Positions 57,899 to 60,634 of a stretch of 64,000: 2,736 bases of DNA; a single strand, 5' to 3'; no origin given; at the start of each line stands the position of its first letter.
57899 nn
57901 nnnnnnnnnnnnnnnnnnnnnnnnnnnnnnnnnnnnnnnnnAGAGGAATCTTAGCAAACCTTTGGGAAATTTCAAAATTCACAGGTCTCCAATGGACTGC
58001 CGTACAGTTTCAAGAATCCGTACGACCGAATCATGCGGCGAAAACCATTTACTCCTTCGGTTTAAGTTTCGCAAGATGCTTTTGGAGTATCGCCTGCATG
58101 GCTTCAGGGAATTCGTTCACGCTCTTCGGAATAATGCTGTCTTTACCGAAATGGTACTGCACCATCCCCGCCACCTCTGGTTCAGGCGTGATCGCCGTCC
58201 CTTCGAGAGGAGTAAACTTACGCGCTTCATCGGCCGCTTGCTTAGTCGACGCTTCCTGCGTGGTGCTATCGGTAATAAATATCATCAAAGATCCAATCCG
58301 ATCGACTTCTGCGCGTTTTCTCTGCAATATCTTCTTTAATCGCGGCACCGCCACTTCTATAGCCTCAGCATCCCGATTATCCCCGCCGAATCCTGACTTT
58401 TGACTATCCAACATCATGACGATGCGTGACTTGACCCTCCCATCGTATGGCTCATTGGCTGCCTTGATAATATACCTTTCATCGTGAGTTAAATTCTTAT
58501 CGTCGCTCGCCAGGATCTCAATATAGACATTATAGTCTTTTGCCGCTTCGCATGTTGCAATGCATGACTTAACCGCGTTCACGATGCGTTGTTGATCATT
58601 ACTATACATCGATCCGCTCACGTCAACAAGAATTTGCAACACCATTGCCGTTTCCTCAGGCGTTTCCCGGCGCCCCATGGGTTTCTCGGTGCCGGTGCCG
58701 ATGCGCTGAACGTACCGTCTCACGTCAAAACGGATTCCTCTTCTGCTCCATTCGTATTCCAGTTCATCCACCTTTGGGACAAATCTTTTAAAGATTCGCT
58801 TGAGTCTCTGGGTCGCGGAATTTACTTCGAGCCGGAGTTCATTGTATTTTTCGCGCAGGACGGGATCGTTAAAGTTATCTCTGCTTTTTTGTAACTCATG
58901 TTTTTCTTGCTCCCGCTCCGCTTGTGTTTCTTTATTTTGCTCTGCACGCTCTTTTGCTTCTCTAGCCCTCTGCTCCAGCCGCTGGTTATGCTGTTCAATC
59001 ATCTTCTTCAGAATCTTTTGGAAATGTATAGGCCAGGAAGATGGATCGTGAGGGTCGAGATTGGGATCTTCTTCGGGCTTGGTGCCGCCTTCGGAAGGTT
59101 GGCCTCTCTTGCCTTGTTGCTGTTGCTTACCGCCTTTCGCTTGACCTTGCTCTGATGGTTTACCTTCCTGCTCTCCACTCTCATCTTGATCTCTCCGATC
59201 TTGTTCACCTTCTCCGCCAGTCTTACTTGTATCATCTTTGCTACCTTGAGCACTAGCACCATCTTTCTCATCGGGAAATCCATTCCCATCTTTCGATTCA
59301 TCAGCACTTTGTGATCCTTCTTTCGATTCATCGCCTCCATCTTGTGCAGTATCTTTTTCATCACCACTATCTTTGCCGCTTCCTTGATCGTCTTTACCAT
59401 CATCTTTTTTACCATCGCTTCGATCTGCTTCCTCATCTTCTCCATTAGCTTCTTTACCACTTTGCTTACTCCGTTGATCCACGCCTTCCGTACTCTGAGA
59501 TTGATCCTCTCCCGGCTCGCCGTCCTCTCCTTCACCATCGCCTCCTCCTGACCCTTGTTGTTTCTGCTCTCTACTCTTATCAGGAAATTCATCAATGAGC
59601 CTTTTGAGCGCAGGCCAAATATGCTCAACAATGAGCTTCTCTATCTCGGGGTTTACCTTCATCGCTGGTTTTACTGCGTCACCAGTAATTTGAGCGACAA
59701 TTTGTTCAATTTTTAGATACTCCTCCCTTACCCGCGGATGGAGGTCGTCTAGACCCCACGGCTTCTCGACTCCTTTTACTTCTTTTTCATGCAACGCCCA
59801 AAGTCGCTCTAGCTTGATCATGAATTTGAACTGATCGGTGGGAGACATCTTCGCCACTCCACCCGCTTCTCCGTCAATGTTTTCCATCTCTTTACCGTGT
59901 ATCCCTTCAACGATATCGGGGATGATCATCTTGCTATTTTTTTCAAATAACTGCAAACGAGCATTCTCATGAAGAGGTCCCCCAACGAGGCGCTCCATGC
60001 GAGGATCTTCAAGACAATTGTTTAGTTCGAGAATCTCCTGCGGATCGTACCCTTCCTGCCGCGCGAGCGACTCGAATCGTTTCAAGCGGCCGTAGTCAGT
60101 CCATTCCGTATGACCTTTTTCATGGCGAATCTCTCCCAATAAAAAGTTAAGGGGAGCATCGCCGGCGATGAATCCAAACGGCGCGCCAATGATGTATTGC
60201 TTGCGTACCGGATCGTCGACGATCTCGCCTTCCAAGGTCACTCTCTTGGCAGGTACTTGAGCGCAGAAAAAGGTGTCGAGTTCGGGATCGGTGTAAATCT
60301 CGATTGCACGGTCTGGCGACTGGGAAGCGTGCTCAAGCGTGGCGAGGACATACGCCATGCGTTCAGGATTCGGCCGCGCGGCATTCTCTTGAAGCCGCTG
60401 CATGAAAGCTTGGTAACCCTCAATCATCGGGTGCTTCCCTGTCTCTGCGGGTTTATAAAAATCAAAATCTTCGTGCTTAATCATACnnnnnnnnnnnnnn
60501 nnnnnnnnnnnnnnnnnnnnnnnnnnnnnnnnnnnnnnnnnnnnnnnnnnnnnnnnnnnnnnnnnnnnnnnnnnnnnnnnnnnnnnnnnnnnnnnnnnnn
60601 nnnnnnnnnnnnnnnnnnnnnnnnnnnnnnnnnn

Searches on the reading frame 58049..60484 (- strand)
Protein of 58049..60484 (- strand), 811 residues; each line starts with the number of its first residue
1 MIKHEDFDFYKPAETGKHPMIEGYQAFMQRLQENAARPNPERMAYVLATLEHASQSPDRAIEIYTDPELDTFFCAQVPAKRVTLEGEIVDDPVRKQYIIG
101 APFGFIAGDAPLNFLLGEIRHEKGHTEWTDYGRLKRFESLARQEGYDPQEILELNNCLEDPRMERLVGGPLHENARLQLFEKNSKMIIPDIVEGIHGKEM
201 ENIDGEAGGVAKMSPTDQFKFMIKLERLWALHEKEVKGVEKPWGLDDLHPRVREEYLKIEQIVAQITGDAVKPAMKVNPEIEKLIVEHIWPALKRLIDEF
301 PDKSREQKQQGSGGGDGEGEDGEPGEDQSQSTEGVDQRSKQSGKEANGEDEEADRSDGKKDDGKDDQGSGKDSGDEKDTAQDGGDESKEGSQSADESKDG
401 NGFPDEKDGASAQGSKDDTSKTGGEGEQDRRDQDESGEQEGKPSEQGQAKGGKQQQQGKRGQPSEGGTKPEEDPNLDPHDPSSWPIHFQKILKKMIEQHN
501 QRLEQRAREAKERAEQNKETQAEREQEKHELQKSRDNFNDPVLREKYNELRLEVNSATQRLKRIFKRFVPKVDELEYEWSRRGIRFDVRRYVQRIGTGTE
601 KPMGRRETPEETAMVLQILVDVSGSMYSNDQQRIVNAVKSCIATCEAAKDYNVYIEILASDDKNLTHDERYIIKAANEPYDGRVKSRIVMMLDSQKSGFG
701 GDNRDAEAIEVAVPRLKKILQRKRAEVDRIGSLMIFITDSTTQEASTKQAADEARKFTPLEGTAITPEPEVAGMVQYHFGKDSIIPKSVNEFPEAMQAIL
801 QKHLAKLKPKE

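Call 3: search_protein_families(library=pfam, proteins=[window:58049-60484:-], max_evalue=10)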
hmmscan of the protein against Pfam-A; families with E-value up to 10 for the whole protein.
window:58049-60484:- (811 aa): 7 families
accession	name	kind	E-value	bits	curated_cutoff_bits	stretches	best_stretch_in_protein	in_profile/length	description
PF00092.34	VWA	-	0.037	14.7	23.8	1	618-756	4-129/174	von Willebrand factor type A domain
PF13519.12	VWA_2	-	0.097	13.7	27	1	618-662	3-47/107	von Willebrand factor type A domain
PF23777.1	GEMI5_RBS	-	0.15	11.7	27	1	488-561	222-290/339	GEMI5 RBS C-terminal domain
PF09090.17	MIF4G_like_2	-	0.17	11.8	22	1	490-540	154-207/263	MIF4G like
PF05762.20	VWA_CoxE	-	0.19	11.5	26.4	1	575-639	16-84/222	VWA domain containing CoxE-like protein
PF00616.24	RasGAP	-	4.5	7.5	28.3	1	488-572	47-123/207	GTPase-activator protein for Ras-like GTPase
PF03938.19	OmpH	-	8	7.1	32.4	0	489-561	21-96/141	Outer membrane protein (OmpH-like)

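Call 9: search_protein_families(library=ncbifam, proteins=[window:58049-60484:-], max_evalue=10)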
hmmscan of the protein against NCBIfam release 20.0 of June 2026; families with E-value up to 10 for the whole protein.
window:58049-60484:- (811 aa): 3 families
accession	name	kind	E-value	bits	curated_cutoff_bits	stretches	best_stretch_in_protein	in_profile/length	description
NF050014.1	HpsJ_like_B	equivalog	0.59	9.8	260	1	485-576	102-192/254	hormogonium polysaccharide biosynthesis protein HpsJ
TIGR04211.1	SH3_and_anchor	equivalog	0.93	9.1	65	1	495-578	84-165/198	TIGR04211 family SH3 domain-containing protein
NF038330.1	adhesin_SclA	exception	9.6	5.7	400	0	313-527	108-304/405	LPXTG-anchored collagen-like adhesin Scl1/SclA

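Call 17: search_protein_families(library=padloc, proteins=[window:58049-60484:-], max_evalue=1)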
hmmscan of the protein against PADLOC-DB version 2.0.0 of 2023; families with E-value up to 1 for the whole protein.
window:58049-60484:- (811 aa): 0 families

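Call 48: search_solved_structures(query=window:58049-60484:-, max_evalue=1)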
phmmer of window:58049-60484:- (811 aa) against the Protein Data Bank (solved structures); distinct sequences matched with E-value up to 1: 0.

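Call 50: search_solved_structures(query=A4, max_evalue=10)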
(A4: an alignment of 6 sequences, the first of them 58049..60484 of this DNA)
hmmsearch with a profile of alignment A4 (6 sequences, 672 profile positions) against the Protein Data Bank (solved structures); distinct sequences matched with E-value up to 10: 3.
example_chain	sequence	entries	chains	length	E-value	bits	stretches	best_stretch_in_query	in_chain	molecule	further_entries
6qt8_A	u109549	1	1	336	0.056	14.9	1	408-510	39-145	Midasin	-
9i38_A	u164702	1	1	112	0.39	12.1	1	350-424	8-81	m4D2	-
7cu3_B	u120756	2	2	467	3.7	8.9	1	272-334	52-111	Transmembrane protein FAM155A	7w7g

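Call 75: find_related_loci(query=A4, collection=metagenome_contigs, flank=10000)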
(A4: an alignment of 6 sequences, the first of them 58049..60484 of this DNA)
Query A4 (811 aa) in metagenome_contigs; peptide patterns used: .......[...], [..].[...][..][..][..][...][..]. (x = any residue, [..] = any of these).
332 stretches matched a pattern; 19 encode a relative of the query (tblastn E <= 1e-3); 18 distinct loci.
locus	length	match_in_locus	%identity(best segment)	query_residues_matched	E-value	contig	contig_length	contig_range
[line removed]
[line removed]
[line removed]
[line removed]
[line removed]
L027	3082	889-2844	52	15-811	4e-121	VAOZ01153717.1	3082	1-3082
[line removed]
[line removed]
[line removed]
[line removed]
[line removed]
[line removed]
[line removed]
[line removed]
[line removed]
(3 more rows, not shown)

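Call 89: search_protein_families(library=pfam, alignment_id=A4, max_evalue=1)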
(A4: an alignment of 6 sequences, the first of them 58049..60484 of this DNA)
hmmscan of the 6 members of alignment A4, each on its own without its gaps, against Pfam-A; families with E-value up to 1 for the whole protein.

A. member 1, window:58049-60484:- (811 aa): 5 families
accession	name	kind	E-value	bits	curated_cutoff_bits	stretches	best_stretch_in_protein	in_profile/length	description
PF00092.34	VWA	-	0.037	14.7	23.8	1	618-756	4-129/174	von Willebrand factor type A domain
PF13519.12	VWA_2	-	0.097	13.7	27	1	618-662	3-47/107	von Willebrand factor type A domain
PF23777.1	GEMI5_RBS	-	0.15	11.7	27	1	488-561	222-290/339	GEMI5 RBS C-terminal domain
PF09090.17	MIF4G_like_2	-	0.17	11.8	22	1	490-540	154-207/263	MIF4G like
PF05762.20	VWA_CoxE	-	0.19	11.5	26.4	1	575-639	16-84/222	VWA domain containing CoxE-like protein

B. families by the number of members that match (of 6 scanned): 17 families
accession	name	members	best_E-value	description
PF13519.12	VWA_2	5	6.8e-05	von Willebrand factor type A domain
PF00092.34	VWA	4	0.00019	von Willebrand factor type A domain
PF18829.7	Importin_rep_6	3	0.22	Importin repeat 6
PF00616.24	RasGAP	2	0.00096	GTPase-activator protein for Ras-like GTPase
PF11775.14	CobT_C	1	0.00054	Cobalamin biosynthesis protein CobT VWA domain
PF16507.11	HEAT_PSME4_mid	1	0.0086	Proteasome activator complex subunit 4, mid HEAT repeats region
PF18858.6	LPD39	1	0.016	Large polyvalent protein associated domain 39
PF18196.7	Cdh1_DBD_1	1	0.045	Chromodomain helicase DNA-binding domain 1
PF10138.15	vWA-TerF-like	1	0.12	vWA found in TerF C terminus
PF23777.1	GEMI5_RBS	1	0.15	GEMI5 RBS C-terminal domain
PF22456.1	PqqF-like_C_4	1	0.15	PQQ synthase PqqF-like, C-terminal lobe domain 4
PF09090.17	MIF4G_like_2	1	0.17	MIF4G like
PF05120.17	GvpG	1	0.18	Gas vesicle protein G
PF05762.20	VWA_CoxE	1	0.19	VWA domain containing CoxE-like protein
PF20512.3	PMI_typeI_hel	1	0.24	Phosphomannose isomerase type I, helical insertion domain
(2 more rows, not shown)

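Call 90: find_related_loci(query=A4, collection=viral_contigs, flank=5000)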
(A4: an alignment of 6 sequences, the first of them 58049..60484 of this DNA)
Query A4 (811 aa) in viral_contigs; peptide patterns used: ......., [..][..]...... (x = any residue, [..] = any of these).
600 stretches matched a pattern, but none encodes a relative of the query by tblastn (E <= 1e-3).
